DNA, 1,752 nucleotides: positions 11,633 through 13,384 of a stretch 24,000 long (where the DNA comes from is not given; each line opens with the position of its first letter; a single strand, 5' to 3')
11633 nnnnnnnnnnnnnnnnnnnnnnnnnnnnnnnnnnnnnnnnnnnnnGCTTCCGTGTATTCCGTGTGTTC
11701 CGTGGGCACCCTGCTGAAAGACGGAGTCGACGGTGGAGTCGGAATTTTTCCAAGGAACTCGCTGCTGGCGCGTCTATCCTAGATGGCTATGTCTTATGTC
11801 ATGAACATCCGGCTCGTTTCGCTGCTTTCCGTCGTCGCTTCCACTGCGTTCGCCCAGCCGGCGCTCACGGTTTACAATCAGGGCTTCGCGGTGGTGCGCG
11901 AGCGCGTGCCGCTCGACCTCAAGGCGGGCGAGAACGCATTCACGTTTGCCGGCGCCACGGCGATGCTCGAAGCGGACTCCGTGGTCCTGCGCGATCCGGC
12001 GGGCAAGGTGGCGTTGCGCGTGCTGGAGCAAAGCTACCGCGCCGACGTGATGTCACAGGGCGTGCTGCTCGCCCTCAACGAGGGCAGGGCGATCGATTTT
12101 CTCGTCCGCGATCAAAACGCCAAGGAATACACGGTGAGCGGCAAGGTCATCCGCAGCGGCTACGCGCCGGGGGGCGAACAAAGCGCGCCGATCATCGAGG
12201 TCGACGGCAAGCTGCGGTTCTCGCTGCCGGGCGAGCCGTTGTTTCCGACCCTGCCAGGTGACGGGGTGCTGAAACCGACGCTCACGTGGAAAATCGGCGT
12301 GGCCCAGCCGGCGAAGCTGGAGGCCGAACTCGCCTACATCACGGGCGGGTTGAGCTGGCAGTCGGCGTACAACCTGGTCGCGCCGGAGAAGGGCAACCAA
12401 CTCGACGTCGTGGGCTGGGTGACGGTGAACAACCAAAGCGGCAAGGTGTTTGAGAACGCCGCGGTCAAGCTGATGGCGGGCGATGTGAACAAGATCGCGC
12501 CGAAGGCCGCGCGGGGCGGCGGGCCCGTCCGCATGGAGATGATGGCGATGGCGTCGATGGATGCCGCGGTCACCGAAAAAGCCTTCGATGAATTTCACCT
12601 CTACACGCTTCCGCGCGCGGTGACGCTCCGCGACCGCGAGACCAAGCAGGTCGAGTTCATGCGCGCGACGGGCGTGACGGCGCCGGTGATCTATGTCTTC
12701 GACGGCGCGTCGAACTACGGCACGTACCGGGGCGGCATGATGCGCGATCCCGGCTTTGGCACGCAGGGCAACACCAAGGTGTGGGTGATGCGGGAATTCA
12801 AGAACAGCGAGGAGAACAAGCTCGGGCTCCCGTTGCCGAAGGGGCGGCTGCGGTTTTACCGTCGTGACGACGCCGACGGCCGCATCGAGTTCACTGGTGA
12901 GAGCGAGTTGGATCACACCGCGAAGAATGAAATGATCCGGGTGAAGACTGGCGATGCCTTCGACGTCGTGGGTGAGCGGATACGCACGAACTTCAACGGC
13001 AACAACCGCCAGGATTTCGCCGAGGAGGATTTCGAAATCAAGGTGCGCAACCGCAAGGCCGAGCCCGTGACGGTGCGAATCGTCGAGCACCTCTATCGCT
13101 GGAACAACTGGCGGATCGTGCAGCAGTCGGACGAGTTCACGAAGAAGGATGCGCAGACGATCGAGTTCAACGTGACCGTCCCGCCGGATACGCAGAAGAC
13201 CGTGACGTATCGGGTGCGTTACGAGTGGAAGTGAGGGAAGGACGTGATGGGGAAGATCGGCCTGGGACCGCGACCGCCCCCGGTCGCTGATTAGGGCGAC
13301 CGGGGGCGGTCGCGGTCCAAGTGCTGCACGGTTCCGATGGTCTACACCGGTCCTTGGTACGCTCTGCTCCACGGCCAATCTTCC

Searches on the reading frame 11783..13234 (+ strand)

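Call 48: search_protein_families(library=pfam, proteins=[window:11783-13234:+], max_evalue=0.0001)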
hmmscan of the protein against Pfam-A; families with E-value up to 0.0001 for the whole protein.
window:11783-13234:+ (483 aa): 1 family
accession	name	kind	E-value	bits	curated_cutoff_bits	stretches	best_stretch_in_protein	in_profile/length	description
PF13598.12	DUF4139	-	6.2e-10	39.6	31.8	1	182-482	2-203/205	Domain of unknown function (DUF4139)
